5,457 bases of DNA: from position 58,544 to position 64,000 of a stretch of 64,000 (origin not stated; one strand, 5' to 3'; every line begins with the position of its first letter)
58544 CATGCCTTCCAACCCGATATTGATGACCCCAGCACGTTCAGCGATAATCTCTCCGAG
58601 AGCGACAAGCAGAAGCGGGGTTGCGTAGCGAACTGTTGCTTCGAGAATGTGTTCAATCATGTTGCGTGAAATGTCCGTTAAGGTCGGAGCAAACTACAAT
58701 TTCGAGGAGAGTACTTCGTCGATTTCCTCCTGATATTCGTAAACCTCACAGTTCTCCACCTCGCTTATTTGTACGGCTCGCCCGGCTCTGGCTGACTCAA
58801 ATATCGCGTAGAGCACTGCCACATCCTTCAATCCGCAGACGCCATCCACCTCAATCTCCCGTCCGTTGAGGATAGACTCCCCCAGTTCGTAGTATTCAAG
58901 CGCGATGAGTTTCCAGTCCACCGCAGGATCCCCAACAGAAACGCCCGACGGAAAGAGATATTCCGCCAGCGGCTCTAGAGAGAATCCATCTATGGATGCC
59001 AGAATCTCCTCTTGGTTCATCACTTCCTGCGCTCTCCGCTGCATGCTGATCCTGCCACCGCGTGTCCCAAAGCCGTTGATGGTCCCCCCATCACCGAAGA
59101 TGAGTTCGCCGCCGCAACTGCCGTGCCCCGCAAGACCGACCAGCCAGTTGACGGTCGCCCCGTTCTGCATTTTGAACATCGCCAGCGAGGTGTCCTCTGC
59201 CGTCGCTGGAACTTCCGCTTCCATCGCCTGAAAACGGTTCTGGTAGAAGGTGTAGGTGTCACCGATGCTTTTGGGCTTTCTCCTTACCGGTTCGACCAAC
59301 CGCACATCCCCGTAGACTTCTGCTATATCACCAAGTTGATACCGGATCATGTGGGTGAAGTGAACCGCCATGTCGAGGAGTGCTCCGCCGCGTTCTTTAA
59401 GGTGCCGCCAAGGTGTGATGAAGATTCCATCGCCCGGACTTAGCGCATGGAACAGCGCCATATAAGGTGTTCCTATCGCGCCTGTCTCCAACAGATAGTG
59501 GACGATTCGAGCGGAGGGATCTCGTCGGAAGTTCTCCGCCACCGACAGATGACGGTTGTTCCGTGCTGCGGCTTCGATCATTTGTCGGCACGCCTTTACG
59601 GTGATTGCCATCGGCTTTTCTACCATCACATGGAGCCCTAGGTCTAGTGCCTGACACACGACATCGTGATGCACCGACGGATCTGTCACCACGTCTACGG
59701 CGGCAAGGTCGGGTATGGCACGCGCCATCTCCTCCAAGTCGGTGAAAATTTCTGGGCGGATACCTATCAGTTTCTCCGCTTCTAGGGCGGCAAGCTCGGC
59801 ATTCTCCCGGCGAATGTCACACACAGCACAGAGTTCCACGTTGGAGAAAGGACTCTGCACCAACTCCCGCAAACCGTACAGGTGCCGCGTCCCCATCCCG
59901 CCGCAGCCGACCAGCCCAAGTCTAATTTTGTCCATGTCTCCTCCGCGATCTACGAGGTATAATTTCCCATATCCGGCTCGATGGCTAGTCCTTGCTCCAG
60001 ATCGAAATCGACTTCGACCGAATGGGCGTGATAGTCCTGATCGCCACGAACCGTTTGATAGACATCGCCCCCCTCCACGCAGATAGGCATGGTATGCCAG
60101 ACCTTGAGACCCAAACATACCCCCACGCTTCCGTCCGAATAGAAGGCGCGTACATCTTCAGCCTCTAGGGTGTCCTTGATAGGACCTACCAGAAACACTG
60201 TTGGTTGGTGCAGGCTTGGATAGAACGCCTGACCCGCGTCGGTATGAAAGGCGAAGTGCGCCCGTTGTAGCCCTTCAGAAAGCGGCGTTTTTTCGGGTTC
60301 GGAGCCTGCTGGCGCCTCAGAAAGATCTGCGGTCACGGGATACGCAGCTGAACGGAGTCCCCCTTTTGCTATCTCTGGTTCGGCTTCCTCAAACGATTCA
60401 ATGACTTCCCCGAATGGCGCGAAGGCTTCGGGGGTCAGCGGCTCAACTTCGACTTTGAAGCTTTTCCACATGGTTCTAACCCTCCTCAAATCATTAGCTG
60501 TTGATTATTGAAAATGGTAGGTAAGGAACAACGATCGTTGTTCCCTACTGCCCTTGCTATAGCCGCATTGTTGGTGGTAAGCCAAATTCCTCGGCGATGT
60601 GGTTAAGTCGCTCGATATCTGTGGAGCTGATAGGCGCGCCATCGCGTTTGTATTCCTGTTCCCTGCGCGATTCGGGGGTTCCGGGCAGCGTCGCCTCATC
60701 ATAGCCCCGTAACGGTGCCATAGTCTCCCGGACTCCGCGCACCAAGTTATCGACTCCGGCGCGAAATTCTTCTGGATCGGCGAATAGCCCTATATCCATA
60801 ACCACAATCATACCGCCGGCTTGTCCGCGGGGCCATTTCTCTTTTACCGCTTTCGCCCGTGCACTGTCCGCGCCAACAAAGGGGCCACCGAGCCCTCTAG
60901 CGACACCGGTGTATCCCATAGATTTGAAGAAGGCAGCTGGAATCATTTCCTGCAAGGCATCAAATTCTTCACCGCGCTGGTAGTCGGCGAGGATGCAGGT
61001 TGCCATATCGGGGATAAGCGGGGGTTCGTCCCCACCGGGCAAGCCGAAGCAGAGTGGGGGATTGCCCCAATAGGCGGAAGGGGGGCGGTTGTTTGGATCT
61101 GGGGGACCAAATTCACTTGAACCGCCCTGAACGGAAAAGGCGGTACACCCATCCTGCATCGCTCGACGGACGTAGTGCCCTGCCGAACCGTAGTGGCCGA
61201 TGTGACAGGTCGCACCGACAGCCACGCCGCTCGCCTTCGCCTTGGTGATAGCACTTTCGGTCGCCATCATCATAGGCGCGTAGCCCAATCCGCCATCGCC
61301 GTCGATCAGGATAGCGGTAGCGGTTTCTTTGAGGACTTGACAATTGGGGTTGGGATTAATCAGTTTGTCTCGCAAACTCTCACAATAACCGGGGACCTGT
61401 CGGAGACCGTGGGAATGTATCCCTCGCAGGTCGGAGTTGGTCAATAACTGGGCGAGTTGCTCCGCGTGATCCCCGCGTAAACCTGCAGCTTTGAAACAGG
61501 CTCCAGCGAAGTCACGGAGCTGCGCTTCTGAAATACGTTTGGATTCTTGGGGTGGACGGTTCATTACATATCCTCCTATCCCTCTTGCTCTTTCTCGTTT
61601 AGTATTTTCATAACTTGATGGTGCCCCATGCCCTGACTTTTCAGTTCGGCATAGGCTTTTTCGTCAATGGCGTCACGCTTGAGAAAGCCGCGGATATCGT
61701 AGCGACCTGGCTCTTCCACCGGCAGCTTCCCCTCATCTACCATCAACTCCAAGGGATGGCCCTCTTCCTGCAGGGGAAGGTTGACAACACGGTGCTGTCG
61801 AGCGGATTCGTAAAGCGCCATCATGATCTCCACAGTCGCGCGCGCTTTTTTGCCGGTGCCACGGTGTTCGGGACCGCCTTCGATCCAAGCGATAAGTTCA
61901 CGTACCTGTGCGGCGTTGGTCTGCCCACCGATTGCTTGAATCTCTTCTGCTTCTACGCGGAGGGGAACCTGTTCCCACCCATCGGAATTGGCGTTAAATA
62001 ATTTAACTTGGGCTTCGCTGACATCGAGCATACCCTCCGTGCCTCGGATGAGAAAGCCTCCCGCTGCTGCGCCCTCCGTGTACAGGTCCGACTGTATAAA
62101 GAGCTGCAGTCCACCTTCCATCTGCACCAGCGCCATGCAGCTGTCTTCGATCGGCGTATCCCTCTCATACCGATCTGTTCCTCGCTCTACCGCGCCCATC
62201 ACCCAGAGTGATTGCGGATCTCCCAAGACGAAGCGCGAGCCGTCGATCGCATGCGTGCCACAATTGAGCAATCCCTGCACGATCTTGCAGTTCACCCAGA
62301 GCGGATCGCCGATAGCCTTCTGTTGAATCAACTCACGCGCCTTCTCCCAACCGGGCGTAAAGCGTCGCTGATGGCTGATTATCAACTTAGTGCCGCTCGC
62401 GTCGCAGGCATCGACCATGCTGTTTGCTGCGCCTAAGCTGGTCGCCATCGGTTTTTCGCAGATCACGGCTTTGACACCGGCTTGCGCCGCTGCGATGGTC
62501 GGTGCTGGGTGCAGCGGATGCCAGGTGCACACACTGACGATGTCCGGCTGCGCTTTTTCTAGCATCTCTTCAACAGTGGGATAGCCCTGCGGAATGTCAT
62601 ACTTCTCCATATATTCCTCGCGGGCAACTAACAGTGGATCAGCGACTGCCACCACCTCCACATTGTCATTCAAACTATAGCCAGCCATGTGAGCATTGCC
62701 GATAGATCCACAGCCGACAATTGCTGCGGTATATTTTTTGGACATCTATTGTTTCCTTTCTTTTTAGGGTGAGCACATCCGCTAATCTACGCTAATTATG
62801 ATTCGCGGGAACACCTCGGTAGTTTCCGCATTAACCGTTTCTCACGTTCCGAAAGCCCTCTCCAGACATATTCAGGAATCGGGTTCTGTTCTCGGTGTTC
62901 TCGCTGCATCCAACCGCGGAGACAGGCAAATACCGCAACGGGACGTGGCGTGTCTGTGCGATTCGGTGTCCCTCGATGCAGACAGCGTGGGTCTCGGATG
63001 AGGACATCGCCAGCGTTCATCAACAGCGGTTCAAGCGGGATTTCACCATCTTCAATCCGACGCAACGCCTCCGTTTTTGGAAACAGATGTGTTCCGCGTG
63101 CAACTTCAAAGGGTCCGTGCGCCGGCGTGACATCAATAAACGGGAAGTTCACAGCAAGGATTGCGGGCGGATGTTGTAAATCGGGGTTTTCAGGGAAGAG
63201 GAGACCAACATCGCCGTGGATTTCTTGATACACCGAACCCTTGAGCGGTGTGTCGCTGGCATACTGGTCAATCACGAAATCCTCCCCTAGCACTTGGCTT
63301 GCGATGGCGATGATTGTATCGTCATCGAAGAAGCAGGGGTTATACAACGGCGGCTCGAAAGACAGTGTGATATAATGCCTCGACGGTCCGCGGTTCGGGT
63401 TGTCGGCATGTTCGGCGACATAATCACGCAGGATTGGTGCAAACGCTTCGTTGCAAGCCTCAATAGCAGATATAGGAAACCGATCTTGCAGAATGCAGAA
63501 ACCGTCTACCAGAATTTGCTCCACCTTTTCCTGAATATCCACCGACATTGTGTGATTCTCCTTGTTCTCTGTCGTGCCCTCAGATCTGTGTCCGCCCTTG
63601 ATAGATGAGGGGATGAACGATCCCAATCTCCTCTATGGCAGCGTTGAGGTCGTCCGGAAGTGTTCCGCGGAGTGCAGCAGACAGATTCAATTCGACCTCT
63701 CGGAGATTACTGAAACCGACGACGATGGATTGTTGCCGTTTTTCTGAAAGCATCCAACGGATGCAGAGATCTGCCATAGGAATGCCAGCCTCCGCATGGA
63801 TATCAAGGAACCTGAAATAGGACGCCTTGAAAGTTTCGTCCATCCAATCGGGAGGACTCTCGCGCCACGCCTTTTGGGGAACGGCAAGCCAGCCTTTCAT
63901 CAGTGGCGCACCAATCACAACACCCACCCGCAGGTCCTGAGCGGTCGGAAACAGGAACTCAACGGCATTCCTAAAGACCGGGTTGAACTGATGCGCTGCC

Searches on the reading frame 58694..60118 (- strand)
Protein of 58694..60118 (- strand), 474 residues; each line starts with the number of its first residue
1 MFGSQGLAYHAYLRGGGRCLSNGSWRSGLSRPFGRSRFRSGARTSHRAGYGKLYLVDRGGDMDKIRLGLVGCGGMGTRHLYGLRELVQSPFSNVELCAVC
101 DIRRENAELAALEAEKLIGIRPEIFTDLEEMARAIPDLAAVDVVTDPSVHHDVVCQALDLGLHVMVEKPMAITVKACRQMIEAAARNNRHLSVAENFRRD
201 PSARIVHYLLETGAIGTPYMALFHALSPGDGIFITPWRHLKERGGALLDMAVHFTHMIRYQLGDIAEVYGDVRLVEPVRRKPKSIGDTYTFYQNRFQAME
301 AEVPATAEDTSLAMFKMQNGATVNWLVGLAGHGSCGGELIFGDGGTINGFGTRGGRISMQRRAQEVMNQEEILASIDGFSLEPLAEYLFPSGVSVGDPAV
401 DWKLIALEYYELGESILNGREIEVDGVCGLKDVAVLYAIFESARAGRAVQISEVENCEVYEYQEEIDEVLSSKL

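Call 83: search_protein_families(library=pfam, proteins=[window:58694-60118:-], max_evalue=0.000001)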
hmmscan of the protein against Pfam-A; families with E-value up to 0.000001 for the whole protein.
window:58694-60118:- (474 aa): 3 families
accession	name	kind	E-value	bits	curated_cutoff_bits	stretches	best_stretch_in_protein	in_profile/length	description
PF01408.29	GFO_IDH_MocA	-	5.3e-21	76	24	1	65-194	1-119/120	Oxidoreductase family, NAD-binding Rossmann fold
PF22725.1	GFO_IDH_MocA_C3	-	6.5e-13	49.2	27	1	207-347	5-123/124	GFO/IDH/MocA C-terminal domain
PF02894.22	GFO_IDH_MocA_C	-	9.3e-07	29.3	22.9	0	209-451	3-218/218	Oxidoreductase family, C-terminal alpha/beta domain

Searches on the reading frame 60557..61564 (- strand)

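Call 83: search_protein_families(library=pfam, proteins=[window:60557-61564:-], max_evalue=0.000001)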
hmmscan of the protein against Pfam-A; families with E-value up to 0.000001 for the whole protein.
window:60557-61564:- (335 aa): 1 family
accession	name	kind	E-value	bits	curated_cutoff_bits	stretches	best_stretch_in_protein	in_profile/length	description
PF02615.19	Ldh_2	-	1.6e-56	192.3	38.8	2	11-193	1-179/333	Malate/L-lactate dehydrogenase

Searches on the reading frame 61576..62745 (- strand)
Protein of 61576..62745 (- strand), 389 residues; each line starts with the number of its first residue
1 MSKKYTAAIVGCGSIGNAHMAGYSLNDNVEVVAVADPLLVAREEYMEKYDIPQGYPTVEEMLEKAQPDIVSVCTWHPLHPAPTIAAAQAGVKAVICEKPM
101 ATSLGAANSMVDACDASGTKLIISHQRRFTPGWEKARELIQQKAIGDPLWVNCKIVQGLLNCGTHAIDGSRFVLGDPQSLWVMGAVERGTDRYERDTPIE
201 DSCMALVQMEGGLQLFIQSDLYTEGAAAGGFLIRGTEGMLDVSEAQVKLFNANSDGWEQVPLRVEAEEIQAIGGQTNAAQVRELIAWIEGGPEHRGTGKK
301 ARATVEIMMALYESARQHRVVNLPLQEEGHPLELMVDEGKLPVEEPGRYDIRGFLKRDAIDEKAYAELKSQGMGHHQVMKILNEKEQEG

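Call 83: search_protein_families(library=pfam, proteins=[window:61576-62745:-], max_evalue=0.000001)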
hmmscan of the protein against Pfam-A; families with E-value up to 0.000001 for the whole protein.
window:61576-62745:- (389 aa): 2 families
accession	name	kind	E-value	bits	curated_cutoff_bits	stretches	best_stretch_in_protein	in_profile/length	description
PF01408.29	GFO_IDH_MocA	-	3.5e-24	86.2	24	1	7-123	3-118/120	Oxidoreductase family, NAD-binding Rossmann fold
PF22725.1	GFO_IDH_MocA_C3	-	9.4e-12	45.5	27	1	159-240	46-123/124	GFO/IDH/MocA C-terminal domain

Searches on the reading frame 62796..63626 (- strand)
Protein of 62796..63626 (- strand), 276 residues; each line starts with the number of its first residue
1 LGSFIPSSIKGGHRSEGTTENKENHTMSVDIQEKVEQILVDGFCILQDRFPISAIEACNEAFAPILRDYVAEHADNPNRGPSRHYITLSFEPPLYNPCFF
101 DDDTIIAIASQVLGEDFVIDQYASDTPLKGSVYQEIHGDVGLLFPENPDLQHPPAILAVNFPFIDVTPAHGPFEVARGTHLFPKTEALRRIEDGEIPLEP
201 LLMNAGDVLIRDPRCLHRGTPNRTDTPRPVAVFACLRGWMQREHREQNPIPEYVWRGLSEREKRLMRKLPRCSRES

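Call 83: search_protein_families(library=pfam, proteins=[window:62796-63626:-], max_evalue=0.000001)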
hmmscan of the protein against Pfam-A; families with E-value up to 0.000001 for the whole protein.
window:62796-63626:- (276 aa): 1 family
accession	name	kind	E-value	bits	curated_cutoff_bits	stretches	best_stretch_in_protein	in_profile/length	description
PF05721.19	PhyH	-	3.4e-12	47.5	22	1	41-229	4-212/213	Phytanoyl-CoA dioxygenase (PhyH)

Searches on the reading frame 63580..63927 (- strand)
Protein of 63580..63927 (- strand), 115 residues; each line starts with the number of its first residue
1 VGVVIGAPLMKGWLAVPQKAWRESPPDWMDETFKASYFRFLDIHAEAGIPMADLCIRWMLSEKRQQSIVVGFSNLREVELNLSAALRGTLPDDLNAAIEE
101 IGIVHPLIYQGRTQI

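Call 83: search_protein_families(library=pfam, proteins=[window:63580-63927:-], max_evalue=0.000001)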
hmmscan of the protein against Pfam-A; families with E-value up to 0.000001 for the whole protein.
window:63580-63927:- (115 aa): 1 family
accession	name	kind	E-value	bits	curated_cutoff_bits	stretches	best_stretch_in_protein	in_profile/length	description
PF00248.27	Aldo_ket_red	-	8.3e-09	35.4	24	1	35-101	224-289/291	Aldo/keto reductase family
